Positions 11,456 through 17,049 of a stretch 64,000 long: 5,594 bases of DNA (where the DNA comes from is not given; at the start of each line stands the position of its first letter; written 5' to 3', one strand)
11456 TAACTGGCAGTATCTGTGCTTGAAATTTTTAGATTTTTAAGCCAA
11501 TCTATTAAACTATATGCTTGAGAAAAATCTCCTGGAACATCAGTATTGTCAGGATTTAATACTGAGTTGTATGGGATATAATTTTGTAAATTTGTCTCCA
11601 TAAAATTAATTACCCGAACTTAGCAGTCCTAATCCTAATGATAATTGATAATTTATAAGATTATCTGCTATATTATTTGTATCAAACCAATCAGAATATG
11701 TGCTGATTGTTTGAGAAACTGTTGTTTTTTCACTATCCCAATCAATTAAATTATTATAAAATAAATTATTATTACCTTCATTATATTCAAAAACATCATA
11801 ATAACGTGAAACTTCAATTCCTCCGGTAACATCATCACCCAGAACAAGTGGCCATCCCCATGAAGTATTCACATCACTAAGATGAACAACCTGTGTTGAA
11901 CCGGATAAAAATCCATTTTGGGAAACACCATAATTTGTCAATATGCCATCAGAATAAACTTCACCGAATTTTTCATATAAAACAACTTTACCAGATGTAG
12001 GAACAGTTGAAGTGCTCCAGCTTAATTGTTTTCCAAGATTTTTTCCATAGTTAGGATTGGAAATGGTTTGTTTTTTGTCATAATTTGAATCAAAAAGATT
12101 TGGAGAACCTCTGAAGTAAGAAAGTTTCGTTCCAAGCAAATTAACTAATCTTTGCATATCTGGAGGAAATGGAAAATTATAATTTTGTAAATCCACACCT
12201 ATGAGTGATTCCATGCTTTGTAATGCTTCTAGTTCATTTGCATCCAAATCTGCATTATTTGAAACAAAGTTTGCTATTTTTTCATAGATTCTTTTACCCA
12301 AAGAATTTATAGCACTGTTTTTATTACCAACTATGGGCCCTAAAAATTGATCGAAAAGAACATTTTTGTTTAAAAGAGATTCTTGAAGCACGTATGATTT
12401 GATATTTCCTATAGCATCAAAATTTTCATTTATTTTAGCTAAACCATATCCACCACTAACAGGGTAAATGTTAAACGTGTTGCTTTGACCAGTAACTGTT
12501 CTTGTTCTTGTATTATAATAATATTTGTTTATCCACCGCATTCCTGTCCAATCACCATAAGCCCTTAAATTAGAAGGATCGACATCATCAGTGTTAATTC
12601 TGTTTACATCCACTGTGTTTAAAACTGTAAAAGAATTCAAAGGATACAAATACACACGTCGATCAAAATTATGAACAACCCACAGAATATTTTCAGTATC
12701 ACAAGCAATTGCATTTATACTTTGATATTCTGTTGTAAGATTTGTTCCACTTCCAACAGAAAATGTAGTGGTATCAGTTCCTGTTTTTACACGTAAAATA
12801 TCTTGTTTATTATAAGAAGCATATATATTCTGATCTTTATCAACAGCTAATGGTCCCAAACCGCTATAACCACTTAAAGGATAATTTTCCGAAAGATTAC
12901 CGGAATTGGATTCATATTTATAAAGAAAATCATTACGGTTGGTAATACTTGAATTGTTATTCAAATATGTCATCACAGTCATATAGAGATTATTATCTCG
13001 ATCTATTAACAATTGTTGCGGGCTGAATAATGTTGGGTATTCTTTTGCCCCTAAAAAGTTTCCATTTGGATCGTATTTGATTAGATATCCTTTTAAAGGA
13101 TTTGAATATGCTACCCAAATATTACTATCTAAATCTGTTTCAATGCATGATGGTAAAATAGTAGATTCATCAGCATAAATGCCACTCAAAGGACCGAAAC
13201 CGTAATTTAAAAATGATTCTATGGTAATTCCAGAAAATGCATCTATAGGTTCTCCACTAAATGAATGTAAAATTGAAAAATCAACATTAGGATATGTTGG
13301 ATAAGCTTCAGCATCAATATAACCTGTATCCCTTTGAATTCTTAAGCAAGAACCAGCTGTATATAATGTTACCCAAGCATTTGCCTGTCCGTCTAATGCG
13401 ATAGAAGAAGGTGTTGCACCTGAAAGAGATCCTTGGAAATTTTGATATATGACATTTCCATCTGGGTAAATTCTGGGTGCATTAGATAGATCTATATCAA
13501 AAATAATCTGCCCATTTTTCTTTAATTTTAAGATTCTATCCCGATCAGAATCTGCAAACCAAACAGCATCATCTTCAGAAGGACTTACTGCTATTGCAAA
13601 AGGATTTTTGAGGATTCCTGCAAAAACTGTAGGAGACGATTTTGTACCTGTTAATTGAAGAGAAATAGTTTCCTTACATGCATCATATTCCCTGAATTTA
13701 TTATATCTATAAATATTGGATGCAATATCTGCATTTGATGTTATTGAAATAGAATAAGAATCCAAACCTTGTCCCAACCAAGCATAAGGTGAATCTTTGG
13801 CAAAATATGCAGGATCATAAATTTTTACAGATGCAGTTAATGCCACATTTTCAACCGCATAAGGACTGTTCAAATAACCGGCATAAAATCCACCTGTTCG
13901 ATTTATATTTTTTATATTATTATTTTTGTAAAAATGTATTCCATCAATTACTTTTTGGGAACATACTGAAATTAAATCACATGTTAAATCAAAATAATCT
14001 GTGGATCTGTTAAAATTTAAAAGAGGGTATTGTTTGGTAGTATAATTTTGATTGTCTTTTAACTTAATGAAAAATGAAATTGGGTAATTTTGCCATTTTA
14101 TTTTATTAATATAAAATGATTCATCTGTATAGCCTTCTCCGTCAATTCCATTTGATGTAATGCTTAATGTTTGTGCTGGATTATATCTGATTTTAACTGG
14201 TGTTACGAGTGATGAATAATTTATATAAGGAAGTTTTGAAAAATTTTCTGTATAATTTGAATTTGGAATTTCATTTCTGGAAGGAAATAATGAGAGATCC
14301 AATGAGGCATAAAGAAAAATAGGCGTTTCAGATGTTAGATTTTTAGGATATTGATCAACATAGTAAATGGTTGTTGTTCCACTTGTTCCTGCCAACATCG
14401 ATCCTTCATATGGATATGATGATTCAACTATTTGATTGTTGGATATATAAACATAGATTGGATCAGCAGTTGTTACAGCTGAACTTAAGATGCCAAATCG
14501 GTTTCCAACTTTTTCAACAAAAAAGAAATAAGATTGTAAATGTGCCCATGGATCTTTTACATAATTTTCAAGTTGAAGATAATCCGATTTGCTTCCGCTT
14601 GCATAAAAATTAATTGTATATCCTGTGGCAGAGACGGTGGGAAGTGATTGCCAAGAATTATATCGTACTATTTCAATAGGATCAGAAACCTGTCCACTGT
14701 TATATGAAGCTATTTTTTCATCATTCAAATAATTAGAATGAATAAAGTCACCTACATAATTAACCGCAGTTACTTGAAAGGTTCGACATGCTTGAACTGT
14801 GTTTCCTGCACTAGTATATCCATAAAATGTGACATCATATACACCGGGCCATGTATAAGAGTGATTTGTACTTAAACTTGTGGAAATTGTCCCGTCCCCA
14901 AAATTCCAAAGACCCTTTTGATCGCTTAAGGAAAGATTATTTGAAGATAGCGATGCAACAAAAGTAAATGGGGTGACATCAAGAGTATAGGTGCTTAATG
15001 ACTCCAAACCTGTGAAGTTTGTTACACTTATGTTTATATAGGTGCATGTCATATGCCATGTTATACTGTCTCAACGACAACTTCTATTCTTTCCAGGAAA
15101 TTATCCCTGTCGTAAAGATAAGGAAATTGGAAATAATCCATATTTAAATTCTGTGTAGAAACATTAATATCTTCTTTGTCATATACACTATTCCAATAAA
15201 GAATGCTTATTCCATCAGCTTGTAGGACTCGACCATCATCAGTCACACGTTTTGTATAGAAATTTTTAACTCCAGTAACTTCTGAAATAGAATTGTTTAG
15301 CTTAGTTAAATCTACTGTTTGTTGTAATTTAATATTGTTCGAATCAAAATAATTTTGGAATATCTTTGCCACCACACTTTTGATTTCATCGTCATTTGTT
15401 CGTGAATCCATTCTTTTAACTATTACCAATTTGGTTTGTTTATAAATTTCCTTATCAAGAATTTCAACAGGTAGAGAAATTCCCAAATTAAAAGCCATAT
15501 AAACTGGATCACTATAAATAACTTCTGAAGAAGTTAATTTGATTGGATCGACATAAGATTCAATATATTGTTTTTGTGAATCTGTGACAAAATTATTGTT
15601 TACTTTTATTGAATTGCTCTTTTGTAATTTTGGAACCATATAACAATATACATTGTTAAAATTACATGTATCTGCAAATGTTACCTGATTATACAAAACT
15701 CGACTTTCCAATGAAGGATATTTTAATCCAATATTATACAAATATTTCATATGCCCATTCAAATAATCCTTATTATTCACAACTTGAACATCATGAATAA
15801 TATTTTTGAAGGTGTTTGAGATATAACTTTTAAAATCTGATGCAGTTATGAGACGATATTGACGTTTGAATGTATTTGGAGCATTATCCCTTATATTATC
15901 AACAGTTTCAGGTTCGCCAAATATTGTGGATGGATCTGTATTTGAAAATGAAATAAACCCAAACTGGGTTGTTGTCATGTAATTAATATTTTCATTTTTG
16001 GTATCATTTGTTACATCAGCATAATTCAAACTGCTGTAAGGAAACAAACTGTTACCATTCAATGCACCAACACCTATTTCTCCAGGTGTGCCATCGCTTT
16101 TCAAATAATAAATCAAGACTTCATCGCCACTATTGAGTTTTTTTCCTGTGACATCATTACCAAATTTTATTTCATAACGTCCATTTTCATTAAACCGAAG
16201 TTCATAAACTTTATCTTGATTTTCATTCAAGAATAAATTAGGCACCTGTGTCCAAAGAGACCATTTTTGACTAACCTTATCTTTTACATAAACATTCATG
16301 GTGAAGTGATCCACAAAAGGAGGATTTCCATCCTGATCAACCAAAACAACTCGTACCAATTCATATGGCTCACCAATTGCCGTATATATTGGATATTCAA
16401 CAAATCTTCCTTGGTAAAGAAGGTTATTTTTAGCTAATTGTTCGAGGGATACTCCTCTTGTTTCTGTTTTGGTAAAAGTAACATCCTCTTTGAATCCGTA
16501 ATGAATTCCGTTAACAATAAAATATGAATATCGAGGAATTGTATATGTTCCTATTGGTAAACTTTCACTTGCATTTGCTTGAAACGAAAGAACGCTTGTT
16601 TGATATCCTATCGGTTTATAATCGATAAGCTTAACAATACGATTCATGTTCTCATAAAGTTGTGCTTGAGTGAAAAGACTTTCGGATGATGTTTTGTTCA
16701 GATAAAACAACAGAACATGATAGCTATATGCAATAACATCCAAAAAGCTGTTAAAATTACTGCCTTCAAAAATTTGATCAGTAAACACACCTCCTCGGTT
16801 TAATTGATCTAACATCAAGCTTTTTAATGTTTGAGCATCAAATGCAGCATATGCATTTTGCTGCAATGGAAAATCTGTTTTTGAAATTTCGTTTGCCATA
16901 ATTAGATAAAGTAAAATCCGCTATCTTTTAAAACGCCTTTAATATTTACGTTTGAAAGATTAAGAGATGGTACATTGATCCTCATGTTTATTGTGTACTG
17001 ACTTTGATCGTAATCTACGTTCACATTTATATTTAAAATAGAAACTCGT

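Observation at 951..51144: LS[A/G/S] tripeptide enrichment in virion proteins: candidate sequon for a phage-encoded glycosylation system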

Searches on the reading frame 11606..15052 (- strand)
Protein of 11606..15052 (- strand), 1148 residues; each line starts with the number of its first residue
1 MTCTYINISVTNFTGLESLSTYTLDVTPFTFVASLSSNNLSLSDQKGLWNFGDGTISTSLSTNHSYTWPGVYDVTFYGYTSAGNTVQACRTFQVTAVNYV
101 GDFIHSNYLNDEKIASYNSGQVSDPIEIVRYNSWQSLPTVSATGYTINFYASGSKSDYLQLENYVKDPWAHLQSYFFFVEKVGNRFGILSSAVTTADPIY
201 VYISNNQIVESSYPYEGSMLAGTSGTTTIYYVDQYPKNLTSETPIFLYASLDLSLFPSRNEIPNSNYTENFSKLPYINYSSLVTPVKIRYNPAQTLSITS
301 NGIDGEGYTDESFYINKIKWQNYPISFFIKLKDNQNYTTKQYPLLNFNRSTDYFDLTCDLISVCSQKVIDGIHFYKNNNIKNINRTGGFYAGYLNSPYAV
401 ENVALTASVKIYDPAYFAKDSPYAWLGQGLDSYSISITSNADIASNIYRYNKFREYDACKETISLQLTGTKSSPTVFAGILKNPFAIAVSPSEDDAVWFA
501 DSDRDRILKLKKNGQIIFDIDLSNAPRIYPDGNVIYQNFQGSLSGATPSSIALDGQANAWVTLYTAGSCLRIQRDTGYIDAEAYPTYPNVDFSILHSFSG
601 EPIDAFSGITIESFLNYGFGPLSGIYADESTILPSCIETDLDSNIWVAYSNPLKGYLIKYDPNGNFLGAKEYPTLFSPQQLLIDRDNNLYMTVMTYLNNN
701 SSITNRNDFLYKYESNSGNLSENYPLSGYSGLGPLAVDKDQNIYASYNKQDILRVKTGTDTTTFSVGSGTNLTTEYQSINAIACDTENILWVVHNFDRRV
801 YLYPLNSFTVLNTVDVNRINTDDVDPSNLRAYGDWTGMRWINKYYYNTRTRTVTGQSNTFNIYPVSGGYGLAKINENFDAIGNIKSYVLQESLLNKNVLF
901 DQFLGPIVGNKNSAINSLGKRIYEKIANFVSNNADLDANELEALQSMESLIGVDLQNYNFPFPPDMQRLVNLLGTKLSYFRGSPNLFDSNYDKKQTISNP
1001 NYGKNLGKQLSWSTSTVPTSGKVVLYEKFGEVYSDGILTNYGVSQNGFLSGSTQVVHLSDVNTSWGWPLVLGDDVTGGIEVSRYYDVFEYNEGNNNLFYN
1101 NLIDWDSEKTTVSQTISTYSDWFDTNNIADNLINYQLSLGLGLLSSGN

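Call 7: search_protein_families(library=pfam, proteins=[window:11606-15052:-], max_evalue=0.01)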
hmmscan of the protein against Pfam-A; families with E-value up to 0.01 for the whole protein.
window:11606-15052:- (1148 aa): 3 families
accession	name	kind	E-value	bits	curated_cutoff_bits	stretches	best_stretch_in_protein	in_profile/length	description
PF18911.6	PKD_4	-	1.4e-06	28.7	27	1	48-95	38-84/85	PKD domain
PF00801.26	PKD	-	1.9e-05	25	23.5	1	27-86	15-73/80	PKD domain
PF24684.1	Vgb_lyase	-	4.3e-05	22.9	50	0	483-517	98-130/290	Virginiamycin B lyase family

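Call 10: search_protein_families(library=phrogs, proteins=[window:11606-15052:-], max_evalue=0.001)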
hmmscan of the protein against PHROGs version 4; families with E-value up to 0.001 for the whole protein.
window:11606-15052:- (1148 aa): 0 families

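Call 70: search_dna_similar(query=window:11606-15052:-, collection=phages, mode=protein, max_rows=25, max_evalue=0.001)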
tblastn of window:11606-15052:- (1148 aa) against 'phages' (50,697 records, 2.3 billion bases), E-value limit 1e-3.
No match.

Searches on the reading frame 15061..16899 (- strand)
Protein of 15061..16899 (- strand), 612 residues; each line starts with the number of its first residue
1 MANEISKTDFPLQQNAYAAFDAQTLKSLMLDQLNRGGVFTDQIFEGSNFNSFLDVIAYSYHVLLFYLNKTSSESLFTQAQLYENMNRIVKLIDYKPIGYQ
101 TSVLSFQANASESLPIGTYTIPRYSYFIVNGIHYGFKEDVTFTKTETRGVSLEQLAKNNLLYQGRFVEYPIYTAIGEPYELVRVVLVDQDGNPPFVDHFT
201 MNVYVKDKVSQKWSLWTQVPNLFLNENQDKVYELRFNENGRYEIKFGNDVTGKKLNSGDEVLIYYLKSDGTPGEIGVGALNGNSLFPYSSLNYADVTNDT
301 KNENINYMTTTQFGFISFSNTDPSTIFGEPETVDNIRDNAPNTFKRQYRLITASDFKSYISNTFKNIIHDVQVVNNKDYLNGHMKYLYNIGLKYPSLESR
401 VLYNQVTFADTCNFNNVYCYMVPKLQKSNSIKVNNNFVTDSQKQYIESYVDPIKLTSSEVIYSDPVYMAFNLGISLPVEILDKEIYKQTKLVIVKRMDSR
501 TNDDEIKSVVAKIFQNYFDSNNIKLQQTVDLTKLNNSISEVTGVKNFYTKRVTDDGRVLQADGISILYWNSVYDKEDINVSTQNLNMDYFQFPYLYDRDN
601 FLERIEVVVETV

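Call 8: search_protein_families(library=pfam, proteins=[window:15061-16899:-], max_evalue=0.01)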
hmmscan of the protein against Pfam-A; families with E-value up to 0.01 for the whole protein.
window:15061-16899:- (612 aa): 0 families

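Call 10: search_protein_families(library=phrogs, proteins=[window:15061-16899:-], max_evalue=0.001)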
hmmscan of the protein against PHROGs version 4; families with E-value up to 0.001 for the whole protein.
window:15061-16899:- (612 aa): 2 families
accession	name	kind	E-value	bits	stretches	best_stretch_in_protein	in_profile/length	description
phrog_219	-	tail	8.3e-41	141.2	1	14-374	3-336/598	baseplate wedge subunit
phrog_10646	-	tail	0.00023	20.2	0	216-387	305-464/1142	baseplate wedge subunit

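Call 71: search_dna_similar(query=window:15061-16899:-, collection=phages, mode=protein, max_rows=25, max_evalue=0.001)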
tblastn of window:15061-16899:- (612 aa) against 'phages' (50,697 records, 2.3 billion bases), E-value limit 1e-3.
Records with a match: 1779; places in all: 1784; records where one place covers at least 80% of the query: 0.
Best place of each record, by identity: <60% 1779.
By first word of the organism name: Escherichia 532; Synechococcus 372; Klebsiella 136; Vibrio 96; Shigella 79; Aeromonas 74; Acinetobacter 67; Cyanophage 61; Enterobacter 47; Enterobacteria 43; and 42 more.
By host as written in the record: - 371; Escherichia coli 229; Synechococcus 107; Klebsiella pneumoniae 66; Synechococcus sp. 38; Synechococcus sp. WH7803 28; Escherichia coli B 28; Aeromonas salmonicida 24; and 359 more.
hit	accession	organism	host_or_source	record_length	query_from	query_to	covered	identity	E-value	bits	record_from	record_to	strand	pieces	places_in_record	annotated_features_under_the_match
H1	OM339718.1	Aeromonas phage P19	Aeromonas dhakensis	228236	1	378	62%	26.4%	9e-11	71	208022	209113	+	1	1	putative baseplate wedge subunit (x2)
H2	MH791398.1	Aeromonas phage Asswx_1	Aeromonas salmonicida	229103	1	378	62%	26.4%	9e-11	71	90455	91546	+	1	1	baseplate wedge subunit (x2)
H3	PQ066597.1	Aeromonas phage vB_AdhaM_G2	Aeromonas dhakensis CECT 5744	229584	1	378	62%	26.4%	9e-11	71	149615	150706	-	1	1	baseplate wedge subunit (x2)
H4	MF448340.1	Aeromonas phage AS-zj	Aeromonas salmonicida subsp. salmonicida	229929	1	378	62%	26.4%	9e-11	71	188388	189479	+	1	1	baseplate wedge subunit (x2)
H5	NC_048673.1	Aeromonas phage AS-zj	Aeromonas salmonicida subsp. salmonicida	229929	1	378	62%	26.4%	9e-11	71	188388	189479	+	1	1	baseplate wedge subunit (x2)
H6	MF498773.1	Aeromonas phage AS-szw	Aeromonas salmonicida subsp. salmonicida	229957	1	378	62%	26.4%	9e-11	71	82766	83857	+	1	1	baseplate wedge subunit (x2)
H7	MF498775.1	Aeromonas phage AS-sw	Aeromonas salmonicida subsp. salmonicida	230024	1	378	62%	26.4%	9e-11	71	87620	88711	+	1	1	baseplate wedge subunit (x2)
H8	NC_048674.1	Aeromonas phage AS-sw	Aeromonas salmonicida subsp. salmonicida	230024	1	378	62%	26.4%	9e-11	71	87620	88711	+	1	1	baseplate wedge subunit (x2)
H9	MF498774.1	Aeromonas phage AS-yj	Aeromonas salmonicida subsp. salmonicida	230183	1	378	62%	26.4%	9e-11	71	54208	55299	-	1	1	baseplate wedge subunit (x2)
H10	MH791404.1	Aeromonas phage Assk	Aeromonas salmonicida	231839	1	378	62%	26.4%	9e-11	71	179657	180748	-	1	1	baseplate wedge subunit (x2)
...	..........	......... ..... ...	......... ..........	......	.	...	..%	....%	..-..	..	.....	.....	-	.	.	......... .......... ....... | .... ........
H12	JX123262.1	Aeromonas phage CC2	Aeromonas hydrophila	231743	1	378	62%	26.4%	9e-11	71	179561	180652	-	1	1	baseplate wedge subunit (x2)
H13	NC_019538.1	Aeromonas phage CC2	Aeromonas hydrophila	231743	1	378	62%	26.4%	9e-11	71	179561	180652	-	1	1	baseplate wedge subunit (x2)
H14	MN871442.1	Aeromonas phage Aszh-1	Aeromonas salmonicida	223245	1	378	62%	26.4%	1e-10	71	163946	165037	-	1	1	record has no annotation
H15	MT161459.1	Aeromonas phage Ahp1_CNU-2021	Aeromonas hydrophila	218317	1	373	61%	26.6%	2e-14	83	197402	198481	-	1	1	hypothetical protein | baseplate wedge subunit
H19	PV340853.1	Synechococcus phage Sf-CH8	Synechococcus sp. WH8102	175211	17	360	56%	28.7%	2e-18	96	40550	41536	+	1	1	baseplate wedge subunit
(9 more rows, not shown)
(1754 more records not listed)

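Call 72: get_annotated_region(hit=H19, flank=20000)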
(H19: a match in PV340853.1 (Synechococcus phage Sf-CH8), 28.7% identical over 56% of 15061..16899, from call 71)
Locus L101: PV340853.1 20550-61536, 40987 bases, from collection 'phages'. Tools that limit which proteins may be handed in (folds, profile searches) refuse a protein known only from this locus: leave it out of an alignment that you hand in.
description: Synechococcus phage Sf-CH8, complete genome.
organism: Synechococcus phage Sf-CH8 (NCBI taxid 3413216)
taxonomy: Viruses
host: Synechococcus sp. WH8102; source: Petrosia ficiformis pink cortex; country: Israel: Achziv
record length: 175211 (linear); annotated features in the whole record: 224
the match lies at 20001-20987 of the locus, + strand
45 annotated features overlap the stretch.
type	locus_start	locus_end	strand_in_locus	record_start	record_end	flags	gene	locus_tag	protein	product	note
CDS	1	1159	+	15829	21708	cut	-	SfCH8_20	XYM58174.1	tail fiber protein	-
CDS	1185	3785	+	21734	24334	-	-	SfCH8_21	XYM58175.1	tail protein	-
CDS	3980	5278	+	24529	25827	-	-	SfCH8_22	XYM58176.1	hypothetical protein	-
CDS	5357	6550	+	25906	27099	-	-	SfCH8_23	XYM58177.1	helicase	-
CDS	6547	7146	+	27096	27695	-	-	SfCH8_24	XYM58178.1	hypothetical protein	-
CDS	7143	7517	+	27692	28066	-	-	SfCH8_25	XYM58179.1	CMP/dCMP-type deaminase domain-containing protein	-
CDS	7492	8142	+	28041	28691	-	-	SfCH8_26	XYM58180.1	2OG-Fe(II) oxygenase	-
CDS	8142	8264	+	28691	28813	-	-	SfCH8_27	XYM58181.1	hypothetical protein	-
CDS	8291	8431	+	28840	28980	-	-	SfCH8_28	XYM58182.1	hypothetical protein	-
CDS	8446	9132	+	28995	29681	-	-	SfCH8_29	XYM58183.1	2OG-Fe(II) oxygenase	-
CDS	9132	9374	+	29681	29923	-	-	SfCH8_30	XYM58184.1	hypothetical protein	-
CDS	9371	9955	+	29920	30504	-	-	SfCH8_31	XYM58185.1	2OG-Fe(II) oxygenase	-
CDS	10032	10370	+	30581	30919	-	-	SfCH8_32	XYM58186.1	hypothetical protein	-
CDS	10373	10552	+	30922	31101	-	-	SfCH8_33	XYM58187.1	hypothetical protein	-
CDS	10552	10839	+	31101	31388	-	-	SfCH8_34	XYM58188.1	hypothetical protein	-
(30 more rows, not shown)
